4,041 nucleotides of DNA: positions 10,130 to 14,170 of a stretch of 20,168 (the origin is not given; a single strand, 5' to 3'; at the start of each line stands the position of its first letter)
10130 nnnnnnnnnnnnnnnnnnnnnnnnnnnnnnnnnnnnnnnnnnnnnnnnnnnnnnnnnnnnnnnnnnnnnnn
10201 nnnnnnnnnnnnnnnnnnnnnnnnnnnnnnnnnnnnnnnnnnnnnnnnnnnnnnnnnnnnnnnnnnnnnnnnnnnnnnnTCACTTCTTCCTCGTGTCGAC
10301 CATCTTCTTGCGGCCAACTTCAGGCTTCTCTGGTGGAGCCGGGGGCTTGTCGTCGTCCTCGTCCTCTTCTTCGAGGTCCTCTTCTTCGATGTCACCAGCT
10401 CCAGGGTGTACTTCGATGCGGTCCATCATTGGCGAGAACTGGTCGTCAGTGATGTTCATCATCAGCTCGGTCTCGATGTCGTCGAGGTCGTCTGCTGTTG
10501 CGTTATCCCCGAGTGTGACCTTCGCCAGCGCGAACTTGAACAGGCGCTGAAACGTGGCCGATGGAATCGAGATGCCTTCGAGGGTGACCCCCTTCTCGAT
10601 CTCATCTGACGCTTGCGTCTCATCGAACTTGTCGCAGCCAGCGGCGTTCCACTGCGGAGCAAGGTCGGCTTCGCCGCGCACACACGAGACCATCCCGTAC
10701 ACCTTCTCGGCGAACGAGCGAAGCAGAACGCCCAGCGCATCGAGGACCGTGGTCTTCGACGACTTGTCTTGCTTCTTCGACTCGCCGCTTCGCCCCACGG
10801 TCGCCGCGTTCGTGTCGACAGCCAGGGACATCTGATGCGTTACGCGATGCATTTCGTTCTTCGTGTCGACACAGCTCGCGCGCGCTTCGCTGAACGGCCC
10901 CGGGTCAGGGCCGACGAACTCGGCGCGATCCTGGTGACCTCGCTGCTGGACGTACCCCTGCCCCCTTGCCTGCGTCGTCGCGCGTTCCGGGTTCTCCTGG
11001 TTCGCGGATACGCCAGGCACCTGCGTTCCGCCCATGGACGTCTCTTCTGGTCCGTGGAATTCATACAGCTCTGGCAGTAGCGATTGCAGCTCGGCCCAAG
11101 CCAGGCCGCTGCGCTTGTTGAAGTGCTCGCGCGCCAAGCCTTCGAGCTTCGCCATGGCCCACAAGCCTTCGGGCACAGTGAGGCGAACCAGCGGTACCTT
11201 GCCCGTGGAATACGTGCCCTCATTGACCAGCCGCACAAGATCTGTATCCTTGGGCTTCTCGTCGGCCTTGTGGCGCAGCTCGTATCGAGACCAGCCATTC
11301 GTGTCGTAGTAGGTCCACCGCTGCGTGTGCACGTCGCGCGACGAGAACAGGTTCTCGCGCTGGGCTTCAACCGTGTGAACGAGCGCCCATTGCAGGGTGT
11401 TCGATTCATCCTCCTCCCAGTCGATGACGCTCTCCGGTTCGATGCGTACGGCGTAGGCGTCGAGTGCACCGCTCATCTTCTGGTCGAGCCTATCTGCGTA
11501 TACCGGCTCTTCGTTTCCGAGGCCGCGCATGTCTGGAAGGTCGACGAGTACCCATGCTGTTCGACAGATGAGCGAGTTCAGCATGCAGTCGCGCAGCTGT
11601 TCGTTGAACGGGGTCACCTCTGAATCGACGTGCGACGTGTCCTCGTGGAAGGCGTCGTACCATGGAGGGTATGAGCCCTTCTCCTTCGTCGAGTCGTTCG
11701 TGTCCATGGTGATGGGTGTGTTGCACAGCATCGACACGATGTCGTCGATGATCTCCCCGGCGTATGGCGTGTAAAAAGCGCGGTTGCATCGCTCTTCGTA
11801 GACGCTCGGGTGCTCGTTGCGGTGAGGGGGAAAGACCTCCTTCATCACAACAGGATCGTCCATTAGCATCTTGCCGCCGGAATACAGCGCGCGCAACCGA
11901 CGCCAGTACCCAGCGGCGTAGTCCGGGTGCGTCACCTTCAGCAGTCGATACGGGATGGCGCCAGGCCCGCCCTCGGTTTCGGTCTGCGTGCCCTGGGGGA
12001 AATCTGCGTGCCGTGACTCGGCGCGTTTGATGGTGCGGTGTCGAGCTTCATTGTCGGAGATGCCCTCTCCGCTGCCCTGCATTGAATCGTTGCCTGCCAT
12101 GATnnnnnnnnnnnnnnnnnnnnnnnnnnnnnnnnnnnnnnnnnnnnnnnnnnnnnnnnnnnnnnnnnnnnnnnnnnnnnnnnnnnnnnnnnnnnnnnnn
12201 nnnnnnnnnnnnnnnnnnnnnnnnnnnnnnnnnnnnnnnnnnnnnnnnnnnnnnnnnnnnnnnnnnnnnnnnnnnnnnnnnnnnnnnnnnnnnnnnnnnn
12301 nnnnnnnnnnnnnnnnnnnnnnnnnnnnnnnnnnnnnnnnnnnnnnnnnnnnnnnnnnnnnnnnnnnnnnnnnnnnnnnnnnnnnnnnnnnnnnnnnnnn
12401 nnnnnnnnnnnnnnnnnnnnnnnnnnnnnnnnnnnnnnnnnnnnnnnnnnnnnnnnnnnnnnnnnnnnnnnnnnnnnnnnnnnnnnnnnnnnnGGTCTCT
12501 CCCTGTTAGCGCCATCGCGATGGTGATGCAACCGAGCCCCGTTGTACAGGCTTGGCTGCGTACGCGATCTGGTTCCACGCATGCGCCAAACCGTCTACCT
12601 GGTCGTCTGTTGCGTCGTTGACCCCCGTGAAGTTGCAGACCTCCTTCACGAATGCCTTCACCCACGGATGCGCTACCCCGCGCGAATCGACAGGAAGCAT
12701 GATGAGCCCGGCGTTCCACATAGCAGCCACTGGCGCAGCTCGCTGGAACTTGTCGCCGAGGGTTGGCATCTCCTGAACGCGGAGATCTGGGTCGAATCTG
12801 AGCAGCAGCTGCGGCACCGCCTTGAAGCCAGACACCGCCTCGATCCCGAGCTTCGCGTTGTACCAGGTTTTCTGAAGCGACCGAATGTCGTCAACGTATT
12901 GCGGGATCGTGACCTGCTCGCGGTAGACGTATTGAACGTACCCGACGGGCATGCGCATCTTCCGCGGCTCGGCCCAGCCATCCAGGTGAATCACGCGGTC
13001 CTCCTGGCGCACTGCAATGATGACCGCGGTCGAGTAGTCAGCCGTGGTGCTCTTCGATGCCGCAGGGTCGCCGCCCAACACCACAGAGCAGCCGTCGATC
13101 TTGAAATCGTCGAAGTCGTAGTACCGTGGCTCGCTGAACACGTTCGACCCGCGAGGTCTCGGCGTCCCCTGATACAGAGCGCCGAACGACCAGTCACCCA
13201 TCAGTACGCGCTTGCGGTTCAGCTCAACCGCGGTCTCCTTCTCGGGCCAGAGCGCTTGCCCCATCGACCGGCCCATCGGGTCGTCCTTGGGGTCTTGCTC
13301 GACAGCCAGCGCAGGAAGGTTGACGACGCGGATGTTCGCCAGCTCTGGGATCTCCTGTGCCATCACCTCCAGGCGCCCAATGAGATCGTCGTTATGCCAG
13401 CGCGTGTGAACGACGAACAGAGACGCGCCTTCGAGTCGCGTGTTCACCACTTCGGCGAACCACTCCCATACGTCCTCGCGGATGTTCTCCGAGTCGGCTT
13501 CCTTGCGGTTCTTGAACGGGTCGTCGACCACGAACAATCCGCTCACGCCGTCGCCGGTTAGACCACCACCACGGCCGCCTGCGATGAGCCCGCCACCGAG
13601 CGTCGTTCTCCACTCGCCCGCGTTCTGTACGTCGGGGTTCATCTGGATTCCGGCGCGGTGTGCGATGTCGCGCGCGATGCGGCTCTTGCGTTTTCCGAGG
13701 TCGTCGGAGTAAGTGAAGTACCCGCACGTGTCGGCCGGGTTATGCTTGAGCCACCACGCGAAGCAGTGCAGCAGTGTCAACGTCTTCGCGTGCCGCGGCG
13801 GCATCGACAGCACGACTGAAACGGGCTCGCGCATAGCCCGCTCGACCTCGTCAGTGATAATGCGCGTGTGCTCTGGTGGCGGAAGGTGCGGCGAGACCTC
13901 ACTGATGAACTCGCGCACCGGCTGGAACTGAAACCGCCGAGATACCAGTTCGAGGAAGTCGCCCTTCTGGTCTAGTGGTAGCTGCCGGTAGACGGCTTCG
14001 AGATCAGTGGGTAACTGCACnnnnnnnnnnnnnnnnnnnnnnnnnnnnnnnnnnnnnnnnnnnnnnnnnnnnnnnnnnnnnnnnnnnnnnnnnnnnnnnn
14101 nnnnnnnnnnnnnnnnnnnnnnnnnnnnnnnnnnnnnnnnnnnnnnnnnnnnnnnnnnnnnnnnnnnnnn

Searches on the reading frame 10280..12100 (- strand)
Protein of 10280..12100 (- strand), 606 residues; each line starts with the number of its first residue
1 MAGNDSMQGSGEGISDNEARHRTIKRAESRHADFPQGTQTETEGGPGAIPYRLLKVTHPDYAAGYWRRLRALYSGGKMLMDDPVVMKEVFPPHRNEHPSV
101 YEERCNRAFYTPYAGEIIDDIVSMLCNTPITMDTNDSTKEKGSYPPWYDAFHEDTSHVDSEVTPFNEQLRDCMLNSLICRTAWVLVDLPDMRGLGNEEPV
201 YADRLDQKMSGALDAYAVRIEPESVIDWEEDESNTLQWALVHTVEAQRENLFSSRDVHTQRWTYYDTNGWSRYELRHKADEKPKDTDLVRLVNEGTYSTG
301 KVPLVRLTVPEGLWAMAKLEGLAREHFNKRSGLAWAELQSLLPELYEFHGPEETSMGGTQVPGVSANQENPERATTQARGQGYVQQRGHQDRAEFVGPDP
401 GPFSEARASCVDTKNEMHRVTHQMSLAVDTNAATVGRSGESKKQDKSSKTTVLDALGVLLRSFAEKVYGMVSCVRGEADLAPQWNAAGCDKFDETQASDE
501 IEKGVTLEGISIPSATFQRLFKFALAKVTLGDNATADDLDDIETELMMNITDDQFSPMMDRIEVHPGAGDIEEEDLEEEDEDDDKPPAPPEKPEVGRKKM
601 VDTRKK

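Call 7: search_protein_families(library=phrogs, proteins=[window:10280-12100:-], max_evalue=0.001)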
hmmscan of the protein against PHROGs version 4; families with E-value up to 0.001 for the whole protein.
window:10280-12100:- (606 aa): 2 families
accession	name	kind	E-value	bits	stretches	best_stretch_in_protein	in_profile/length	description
phrog_145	-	head and packaging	1.7e-25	90.8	1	54-475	10-396/493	portal protein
phrog_12458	-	unknown function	5.2e-11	43.4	1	52-279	28-236/265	-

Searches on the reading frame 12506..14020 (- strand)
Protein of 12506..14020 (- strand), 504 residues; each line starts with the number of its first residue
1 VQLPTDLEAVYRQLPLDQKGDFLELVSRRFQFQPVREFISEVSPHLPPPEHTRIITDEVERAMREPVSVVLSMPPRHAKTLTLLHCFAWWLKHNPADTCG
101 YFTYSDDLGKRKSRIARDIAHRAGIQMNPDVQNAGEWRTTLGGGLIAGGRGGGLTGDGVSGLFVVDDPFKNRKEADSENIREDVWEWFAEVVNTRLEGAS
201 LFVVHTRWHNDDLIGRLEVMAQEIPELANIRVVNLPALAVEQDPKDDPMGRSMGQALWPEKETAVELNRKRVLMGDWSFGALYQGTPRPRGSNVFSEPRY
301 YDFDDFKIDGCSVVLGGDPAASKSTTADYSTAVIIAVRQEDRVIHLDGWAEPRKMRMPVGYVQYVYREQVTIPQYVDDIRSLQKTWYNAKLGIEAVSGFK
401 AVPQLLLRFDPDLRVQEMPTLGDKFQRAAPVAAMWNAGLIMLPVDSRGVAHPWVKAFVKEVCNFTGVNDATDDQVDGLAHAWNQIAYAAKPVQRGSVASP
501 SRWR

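Call 7: search_protein_families(library=phrogs, proteins=[window:12506-14020:-], max_evalue=0.001)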
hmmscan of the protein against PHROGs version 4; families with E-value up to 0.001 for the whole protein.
window:12506-14020:- (504 aa): 6 families
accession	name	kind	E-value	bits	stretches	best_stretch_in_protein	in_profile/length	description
phrog_38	-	head and packaging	1.7e-70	239.6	1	34-494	287-712/760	terminase large subunit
phrog_4758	-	head and packaging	6.5e-36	124.9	1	19-242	20-240/243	terminase large subunit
phrog_5573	-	head and packaging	1.4e-22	81.3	1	229-488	11-237/250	terminase large subunit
phrog_979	-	head and packaging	1.2e-14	54.9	1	266-489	395-603/642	terminase large subunit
phrog_30251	-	head and packaging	1.7e-11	44.1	1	146-238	150-240/799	terminase large subunit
phrog_12171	-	head and packaging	2.3e-08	35.1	1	414-488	32-98/110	terminase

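Call 11: find_related_loci(query=window:12506-14020:-, collection=viral_contigs, flank=10000)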
Query window:12506-14020:- (504 aa) in viral_contigs; peptide patterns used: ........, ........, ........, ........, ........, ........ (x = any residue, [..] = any of these).
3 stretches matched a pattern, but none encodes a relative of the query by tblastn (E <= 1e-3).

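Call 12: find_related_loci(query=window:12506-14020:-, collection=genome_contigs, flank=10000)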
Query window:12506-14020:- (504 aa) in genome_contigs; peptide patterns used: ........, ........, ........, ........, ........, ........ (x = any residue, [..] = any of these).
18 stretches matched a pattern, but none encodes a relative of the query by tblastn (E <= 1e-3).

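Call 13: find_encoding_contigs(protein=window:12506-14020:-, flank=10000, max_places=6)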
Protein window:12506-14020:- (504 aa): no gene with exactly this product is on record in the collection.

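Call 14: find_homologous_proteins(query=window:12506-14020:-, max_evalue=1e-20)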
Query window:12506-14020:- (504 aa): 866 proteins with E <= 1e-20 among 8000 candidates; the best 120 are listed.
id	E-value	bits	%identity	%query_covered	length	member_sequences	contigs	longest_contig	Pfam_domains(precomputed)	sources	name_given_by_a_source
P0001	0.0e+0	1177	100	100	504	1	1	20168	PF17289.9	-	-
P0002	5.0e-269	911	76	100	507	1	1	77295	-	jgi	jgi:hypothetical protein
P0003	5.8e-243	825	71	97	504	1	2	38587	PF17289.9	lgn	-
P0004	1.3e-240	818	68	100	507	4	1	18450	-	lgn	-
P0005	4.2e-217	740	64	98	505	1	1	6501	PF17289.9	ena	-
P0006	6.6e-215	733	63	99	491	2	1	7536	PF17289.9,PF03237.22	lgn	-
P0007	5.1e-190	651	59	97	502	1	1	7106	PF17289.9,PF03237.22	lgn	-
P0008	9.3e-164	564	60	81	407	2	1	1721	PF17289.9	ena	-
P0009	5.0e-157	542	51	97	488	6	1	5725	PF17289.9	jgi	jgi:predicted phage terminase large subunit-like protein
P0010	1.0e-153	531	51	98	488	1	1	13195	PF17289.9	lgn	-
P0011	2.3e-151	523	53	100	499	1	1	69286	PF17289.9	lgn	-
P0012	2.5e-147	510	49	97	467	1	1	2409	PF17289.9,PF03237.22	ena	-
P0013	7.9e-146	505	51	91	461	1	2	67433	PF17289.9,PF03237.22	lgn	-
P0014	7.9e-146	505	52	92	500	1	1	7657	PF17289.9,PF03237.22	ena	-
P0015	2.5e-144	500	52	95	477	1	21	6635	PF17289.9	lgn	-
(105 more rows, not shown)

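Call 15: find_encoding_contigs(protein=P0002, flank=10000, max_places=3)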
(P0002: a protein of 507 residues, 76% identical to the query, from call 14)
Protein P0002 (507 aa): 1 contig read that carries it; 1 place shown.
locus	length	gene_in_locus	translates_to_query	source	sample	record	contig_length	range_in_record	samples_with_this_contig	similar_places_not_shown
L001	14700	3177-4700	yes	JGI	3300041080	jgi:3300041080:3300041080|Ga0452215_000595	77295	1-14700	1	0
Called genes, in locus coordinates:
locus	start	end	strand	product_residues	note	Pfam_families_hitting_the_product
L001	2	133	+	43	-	?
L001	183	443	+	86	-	-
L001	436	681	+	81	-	-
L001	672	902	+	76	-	-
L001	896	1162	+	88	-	-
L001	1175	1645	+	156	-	-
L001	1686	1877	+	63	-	-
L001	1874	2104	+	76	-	-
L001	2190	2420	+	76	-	-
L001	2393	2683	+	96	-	-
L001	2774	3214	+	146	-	-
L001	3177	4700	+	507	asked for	-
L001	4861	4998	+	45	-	-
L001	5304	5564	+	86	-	-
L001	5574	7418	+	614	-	-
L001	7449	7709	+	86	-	-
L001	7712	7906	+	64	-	-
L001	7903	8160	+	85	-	-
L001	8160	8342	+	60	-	-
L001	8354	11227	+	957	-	PF04233:Phage_Mu_F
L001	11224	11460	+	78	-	-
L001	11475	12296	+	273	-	-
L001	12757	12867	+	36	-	-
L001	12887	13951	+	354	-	PF17236:SU10_MCP (faint)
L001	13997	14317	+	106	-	-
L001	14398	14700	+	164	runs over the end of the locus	-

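Call 16: find_encoding_contigs(protein=P0003, flank=10000, max_places=3)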
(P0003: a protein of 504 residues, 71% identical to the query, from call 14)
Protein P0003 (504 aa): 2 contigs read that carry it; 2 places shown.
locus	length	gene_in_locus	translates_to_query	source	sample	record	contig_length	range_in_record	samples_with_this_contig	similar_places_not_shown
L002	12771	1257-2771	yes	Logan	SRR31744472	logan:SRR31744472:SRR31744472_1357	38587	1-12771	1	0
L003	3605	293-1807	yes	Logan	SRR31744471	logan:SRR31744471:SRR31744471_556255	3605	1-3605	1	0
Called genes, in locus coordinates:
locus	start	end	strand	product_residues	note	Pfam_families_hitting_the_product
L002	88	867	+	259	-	-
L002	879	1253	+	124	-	PF13560:HTH_31 (weak)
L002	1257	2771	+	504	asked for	PF17289:Terminase_6C (weak)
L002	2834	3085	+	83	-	-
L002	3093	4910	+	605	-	-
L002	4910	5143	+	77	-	-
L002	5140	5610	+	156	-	-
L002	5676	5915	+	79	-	-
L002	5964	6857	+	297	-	PF04233:Phage_Mu_F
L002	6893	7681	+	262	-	-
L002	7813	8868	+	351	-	-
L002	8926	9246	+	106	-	-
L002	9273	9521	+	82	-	-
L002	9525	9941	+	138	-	-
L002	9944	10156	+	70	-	-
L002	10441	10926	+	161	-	-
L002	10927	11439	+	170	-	-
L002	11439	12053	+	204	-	-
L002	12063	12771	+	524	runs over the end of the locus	-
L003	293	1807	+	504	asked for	PF17289:Terminase_6C (weak)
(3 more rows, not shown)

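Call 17: find_encoding_contigs(protein=P0004, flank=10000, max_places=3)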
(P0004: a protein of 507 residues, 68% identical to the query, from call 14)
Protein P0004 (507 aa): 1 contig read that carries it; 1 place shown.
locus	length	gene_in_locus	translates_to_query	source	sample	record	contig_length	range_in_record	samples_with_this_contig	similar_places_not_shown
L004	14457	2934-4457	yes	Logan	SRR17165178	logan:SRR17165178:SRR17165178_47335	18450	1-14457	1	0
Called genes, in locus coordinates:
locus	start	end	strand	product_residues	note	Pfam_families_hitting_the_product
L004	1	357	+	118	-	?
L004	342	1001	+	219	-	PF02195:ParB_N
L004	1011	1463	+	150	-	PF01242:PTPS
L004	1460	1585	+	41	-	-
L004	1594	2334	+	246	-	-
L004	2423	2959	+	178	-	-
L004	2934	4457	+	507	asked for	-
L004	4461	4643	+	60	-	-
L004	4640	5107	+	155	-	-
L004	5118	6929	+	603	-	-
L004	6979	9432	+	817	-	PF04233:Phage_Mu_F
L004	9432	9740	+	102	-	-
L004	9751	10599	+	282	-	-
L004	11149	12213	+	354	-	PF17236:SU10_MCP (faint)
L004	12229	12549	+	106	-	-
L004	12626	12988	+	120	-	-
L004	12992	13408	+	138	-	-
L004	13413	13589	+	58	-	-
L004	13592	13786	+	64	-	-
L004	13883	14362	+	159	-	-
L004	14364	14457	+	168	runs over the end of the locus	PF04883:HK97-gp10_like (weak)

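Call 28: find_related_loci(query=A1, collection=viral_contigs, flank=10000)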
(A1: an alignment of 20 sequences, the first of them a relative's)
Query A1 (504 aa) in viral_contigs; peptide patterns used: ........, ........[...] (x = any residue, [..] = any of these).
600 stretches matched a pattern (row limit reached: there are more); 582 encode a relative of the query (tblastn E <= 1e-3); the best 80 are kept; 80 distinct loci.
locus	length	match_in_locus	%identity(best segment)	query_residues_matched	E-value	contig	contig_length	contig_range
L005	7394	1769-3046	48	35-483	9e-125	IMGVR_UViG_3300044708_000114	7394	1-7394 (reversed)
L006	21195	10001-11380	38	1-489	1e-87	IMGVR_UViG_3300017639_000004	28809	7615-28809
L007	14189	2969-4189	39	39-476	1e-80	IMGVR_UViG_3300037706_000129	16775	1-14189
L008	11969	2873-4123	40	34-475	4e-77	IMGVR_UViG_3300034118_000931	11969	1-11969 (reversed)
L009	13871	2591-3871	35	33-481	2e-69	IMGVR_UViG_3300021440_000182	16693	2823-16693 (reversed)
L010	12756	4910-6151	35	33-489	3e-67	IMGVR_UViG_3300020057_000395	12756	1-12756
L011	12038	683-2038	34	22-483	9e-67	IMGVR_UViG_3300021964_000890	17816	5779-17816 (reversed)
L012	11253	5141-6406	32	48-481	2e-52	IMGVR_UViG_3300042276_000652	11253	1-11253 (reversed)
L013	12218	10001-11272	31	51-481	2e-49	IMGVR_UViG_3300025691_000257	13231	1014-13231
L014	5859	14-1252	31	45-485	3e-48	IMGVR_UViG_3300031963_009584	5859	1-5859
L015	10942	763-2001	31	45-485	5e-48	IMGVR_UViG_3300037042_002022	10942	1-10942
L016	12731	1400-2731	32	40-481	5e-48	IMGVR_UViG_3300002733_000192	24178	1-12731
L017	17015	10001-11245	40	29-485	5e-83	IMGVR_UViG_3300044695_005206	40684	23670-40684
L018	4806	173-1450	32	51-494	2e-46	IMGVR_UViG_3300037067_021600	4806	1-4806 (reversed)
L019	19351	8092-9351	29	23-464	8e-46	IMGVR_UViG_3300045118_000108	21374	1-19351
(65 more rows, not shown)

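Call 29: find_related_loci(query=A1, collection=genome_contigs, flank=10000)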
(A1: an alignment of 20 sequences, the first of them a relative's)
Query A1 (504 aa) in genome_contigs; peptide patterns used: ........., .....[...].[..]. (x = any residue, [..] = any of these).
351 stretches matched a pattern; 264 encode a relative of the query (tblastn E <= 1e-3); the best 80 are kept; 80 distinct loci.
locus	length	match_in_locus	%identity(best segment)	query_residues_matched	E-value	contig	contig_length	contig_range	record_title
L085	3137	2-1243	50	49-500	1e-136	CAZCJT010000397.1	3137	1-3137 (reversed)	MAG TPA_asm: uncultured Acidimicrobiaceae bacterium isolate SRP062349_co6_4 genome assembly, contig: NODE_35318_length_3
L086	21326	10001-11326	47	18-483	3e-116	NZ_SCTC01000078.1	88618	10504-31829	MAG: Phenylobacterium sp. isolate FW300_bin.35 FW300_bin.35-164640, whole genome shotgun sequence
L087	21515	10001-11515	36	24-497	3e-87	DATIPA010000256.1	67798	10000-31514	MAG TPA_asm: Xanthobacteraceae bacterium isolate SMAG_U15838 k141_2030425, whole genome shotgun sequence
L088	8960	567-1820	39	37-483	1e-83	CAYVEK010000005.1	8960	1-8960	MAG TPA_asm: uncultured Candidatus Saccharibacteria bacterium isolate SRP257259_co1_237 genome assembly, contig: NODE_12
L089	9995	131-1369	39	38-498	2e-83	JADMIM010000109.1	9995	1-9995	MAG: Thermaceae bacterium isolate MAG015 NODE_2330_length_9995_cov_8.236318, whole genome shotgun sequence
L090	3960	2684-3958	40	34-483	3e-79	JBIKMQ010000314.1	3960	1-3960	MAG: Candidatus Chromulinivoraceae bacterium isolate ME2014-09-11_3300037507_group5_bin110 Rohwer_bin2686_scaffold_38775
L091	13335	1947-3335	35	37-501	2e-73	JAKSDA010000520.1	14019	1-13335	MAG: Proteobacteria bacterium isolate MAG.37 k141_5170134, whole genome shotgun sequence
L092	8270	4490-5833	35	4-485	1e-73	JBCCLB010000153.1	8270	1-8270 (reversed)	MAG: Myxococcota bacterium isolate P01_C01_bin.17 k141_1345041_length_8270_cov_90.7040, whole genome shotgun sequence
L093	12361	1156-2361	39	62-484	1e-70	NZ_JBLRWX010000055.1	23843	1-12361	MAG: Natronococcus sp. isolate TamC05-22 NODE_55_length_23843_cov_5.370950, whole genome shotgun sequence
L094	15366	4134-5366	35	37-490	5e-67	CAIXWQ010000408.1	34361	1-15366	MAG: uncultured delta proteobacterium isolate MJ-time_bin-4440 genome assembly, contig: bin-4440:0408/1422, whole genome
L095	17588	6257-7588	35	33-499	7e-66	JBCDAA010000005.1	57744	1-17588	MAG: Myxococcota bacterium isolate P01_F01_bin.48 k141_1439116_length_57744_cov_14.4903, whole genome shotgun sequence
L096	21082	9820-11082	34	29-485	2e-64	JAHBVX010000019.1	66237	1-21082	MAG: Polyangiaceae bacterium isolate ACE_MYX3 MYX3_19, whole genome shotgun sequence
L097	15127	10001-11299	31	65-483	8e-55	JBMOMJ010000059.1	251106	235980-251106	MAG: Myxococcota bacterium isolate Betzabe_MAG047 MAG047_59, whole genome shotgun sequence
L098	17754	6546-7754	36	38-485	2e-54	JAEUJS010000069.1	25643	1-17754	MAG: Archangium sp. isolate new MAG-75 k141_3220767, whole genome shotgun sequence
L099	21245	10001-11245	33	51-489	1e-52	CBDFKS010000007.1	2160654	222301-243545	MAG: Dehalococcoidia bacterium isolate c4dad43c-b7b6-47a6-a77d-83e0dddb64fa genome assembly, contig: contig_7, whole gen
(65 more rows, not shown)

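Call 66: find_encoding_contigs(protein=P0005, flank=10000, max_places=2)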
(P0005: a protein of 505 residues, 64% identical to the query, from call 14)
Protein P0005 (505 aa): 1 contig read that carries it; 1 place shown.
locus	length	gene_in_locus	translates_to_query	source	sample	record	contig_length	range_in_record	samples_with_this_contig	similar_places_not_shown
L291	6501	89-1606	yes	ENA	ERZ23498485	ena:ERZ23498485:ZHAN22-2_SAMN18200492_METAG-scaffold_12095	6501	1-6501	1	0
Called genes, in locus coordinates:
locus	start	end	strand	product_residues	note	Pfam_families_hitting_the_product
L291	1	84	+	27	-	?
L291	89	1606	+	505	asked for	PF17289:Terminase_6C (weak)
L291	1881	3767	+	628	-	-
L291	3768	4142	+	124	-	-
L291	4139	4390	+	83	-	-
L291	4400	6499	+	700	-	?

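Call 67: find_encoding_contigs(protein=P0006, flank=10000, max_places=2)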
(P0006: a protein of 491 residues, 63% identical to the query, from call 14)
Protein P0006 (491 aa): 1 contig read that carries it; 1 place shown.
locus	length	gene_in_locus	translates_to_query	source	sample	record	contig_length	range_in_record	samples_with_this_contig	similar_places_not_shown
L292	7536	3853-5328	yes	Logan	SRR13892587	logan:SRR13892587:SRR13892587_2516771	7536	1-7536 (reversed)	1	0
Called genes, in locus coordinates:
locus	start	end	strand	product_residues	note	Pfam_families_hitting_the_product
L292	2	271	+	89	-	?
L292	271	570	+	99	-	PF06147:DUF968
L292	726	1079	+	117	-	-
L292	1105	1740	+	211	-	-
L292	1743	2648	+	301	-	PF20691:TAGT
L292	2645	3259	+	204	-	PF02195:ParB_N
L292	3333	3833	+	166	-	-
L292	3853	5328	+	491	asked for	PF03237:Terminase_6N (weak), PF17289:Terminase_6C (weak)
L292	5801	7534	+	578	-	?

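Call 68: find_encoding_contigs(protein=P0007, flank=10000, max_places=2)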
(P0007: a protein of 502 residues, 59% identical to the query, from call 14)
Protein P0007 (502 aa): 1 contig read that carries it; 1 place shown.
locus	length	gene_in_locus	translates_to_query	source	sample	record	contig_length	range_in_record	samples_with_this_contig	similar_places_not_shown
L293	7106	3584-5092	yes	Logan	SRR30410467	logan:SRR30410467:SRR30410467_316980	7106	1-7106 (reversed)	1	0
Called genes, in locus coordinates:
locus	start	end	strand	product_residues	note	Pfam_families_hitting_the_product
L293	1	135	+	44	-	?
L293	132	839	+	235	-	PF08241:Methyltransf_11 (weak), PF13649:Methyltransf_25 (weak)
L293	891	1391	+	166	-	-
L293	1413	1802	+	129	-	-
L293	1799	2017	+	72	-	-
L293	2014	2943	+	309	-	PF00145:DNA_methylase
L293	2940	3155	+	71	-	-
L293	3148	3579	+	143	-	-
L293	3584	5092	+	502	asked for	PF03237:Terminase_6N, PF17289:Terminase_6C (weak)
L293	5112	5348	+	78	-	-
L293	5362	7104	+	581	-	?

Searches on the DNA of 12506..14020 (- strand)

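Call 22: search_rna_families(sources=[L001, L002, L004], threshold=gathering, show_alignments=4)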
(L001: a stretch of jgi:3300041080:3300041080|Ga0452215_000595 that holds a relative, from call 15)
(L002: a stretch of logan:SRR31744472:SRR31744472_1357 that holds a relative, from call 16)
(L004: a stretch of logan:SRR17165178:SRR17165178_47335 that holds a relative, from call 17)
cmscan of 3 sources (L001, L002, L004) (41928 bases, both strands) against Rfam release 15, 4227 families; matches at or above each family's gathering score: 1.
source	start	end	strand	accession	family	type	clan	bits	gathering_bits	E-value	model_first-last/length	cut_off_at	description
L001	2105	2176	+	RF00005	tRNA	Gene; tRNA;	CL00001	58.6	29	2.8e-10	1-71/71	no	tRNA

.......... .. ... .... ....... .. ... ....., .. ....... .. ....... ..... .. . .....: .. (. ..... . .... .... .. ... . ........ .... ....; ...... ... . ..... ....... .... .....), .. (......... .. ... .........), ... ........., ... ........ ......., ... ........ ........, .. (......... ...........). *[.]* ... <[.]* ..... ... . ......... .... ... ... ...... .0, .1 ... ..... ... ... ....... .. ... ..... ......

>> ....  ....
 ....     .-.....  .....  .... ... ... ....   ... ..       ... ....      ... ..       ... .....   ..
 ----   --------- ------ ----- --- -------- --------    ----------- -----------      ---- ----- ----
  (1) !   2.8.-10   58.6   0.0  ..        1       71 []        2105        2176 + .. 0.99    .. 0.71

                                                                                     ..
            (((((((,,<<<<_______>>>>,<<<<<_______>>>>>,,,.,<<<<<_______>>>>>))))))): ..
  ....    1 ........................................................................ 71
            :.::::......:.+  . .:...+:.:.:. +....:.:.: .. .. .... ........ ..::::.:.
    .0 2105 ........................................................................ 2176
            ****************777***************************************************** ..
